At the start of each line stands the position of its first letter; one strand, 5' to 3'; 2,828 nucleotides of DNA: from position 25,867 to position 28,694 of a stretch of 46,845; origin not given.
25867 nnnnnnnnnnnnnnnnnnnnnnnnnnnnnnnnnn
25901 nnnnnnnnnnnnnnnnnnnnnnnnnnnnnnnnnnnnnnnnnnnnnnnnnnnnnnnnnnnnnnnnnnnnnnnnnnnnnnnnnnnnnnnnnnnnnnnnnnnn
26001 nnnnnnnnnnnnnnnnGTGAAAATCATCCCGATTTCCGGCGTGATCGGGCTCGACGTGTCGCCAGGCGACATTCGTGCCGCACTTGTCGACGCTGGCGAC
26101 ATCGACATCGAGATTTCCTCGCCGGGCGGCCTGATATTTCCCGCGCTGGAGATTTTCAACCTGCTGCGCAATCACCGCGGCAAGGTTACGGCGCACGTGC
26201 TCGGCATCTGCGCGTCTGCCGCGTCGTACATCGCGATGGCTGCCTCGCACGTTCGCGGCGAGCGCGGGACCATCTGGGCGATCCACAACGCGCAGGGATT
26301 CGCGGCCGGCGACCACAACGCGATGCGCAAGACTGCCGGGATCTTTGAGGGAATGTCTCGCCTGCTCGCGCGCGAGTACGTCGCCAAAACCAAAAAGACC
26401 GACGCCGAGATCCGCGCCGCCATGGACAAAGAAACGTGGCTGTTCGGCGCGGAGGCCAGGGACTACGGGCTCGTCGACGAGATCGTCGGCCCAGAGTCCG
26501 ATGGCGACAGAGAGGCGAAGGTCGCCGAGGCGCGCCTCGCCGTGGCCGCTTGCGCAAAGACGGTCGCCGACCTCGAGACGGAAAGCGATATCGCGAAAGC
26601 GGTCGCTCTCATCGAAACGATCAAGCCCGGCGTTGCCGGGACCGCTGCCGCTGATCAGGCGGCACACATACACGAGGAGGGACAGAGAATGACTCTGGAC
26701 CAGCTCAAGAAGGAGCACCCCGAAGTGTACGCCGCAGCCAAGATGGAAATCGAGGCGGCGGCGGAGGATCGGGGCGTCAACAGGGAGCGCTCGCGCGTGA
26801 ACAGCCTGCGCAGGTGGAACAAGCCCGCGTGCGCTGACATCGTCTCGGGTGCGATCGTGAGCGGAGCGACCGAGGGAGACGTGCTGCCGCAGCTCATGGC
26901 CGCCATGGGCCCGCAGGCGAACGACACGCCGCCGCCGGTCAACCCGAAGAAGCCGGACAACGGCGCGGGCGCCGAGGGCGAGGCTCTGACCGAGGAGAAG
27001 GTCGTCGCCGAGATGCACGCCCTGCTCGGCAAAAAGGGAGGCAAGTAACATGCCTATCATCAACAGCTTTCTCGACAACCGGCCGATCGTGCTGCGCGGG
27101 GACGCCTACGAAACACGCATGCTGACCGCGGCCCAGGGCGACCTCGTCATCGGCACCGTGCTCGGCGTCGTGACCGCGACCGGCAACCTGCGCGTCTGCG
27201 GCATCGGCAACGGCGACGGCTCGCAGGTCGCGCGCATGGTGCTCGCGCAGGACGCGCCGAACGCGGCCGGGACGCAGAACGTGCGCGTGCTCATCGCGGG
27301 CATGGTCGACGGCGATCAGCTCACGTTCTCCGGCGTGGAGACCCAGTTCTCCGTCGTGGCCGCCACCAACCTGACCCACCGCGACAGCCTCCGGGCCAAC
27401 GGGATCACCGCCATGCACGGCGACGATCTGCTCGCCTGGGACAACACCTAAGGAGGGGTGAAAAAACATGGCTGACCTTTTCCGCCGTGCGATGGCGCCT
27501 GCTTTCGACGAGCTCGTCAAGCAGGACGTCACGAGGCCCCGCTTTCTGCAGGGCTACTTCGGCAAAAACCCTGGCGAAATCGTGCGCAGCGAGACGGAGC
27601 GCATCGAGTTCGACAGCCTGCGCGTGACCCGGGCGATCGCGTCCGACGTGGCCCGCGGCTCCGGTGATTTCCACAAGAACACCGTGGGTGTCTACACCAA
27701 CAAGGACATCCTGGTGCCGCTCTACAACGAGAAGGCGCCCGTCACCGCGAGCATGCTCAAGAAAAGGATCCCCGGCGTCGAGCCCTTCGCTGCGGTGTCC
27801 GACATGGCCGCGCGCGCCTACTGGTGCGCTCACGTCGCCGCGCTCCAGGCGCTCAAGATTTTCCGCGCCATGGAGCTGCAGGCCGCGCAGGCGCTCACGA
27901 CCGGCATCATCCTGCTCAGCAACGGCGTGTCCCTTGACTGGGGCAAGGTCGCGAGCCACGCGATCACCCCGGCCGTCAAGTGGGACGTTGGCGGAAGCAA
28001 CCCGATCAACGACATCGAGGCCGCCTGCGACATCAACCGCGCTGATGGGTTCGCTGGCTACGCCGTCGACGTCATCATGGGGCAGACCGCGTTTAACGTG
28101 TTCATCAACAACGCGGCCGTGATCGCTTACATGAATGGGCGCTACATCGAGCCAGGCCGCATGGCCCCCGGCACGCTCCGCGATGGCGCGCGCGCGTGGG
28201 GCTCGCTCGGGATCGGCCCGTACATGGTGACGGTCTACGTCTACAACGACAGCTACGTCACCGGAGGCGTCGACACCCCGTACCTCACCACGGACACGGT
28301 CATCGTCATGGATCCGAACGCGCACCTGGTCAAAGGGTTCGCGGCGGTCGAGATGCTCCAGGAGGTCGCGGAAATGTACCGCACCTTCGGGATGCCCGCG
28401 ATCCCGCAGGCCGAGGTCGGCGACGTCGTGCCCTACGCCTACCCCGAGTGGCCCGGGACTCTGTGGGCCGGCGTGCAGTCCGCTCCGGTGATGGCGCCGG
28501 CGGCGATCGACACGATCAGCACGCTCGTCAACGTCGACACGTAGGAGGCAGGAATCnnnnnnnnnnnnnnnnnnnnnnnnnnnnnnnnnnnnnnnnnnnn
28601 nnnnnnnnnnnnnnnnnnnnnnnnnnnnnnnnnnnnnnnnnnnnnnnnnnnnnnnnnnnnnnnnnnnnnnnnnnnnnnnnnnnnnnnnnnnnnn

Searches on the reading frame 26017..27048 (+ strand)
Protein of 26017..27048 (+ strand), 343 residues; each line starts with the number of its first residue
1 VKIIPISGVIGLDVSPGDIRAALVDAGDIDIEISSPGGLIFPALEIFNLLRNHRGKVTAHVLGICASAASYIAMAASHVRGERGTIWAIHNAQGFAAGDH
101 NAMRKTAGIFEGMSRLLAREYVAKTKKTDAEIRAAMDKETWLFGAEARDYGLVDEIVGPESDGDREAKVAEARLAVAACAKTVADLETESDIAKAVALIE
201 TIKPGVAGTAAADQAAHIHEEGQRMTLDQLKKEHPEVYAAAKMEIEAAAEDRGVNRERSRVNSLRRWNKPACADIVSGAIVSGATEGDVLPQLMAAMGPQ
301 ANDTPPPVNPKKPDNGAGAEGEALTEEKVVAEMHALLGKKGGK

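Call 13: search_protein_families(library=phrogs, max_evalue=0.00001, proteins=[window:26017-27048:+])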
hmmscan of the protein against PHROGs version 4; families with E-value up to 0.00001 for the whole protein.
window:26017-27048:+ (343 aa): 9 families
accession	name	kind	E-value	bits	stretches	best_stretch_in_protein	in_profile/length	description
phrog_94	-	head and packaging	5.2e-53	182.5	1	11-259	101-355/622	head maturation protease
phrog_133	-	head and packaging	2.4e-39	136.6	1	13-264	32-258/668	head maturation protease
phrog_2976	-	head and packaging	5.2e-39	136.1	1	9-251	28-257/394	head maturation protease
phrog_1684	-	head and packaging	1.6e-37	130.5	1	18-231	62-276/284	head maturation protease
phrog_3348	-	unknown function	2.6e-34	120.1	1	21-161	62-202/386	-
phrog_53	-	head and packaging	3.7e-27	96.7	1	7-315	96-409/583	head maturation protease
phrog_1827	-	other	1.6e-12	48.2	1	29-146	55-172/202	ATP-dependent protease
phrog_13984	-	unknown function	1.5e-07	32.6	1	22-79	56-113/123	-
phrog_5410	-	other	1.9e-07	31.6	1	19-110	49-139/323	ATP-dependent protease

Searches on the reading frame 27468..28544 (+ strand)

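Call 13: search_protein_families(library=phrogs, max_evalue=0.00001, proteins=[window:27468-28544:+])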
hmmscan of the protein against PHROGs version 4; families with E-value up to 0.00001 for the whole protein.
window:27468-28544:+ (358 aa): 1 family
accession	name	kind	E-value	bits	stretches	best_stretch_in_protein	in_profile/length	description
phrog_29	-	head and packaging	5.5e-41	142.1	1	16-351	40-354/439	major head protein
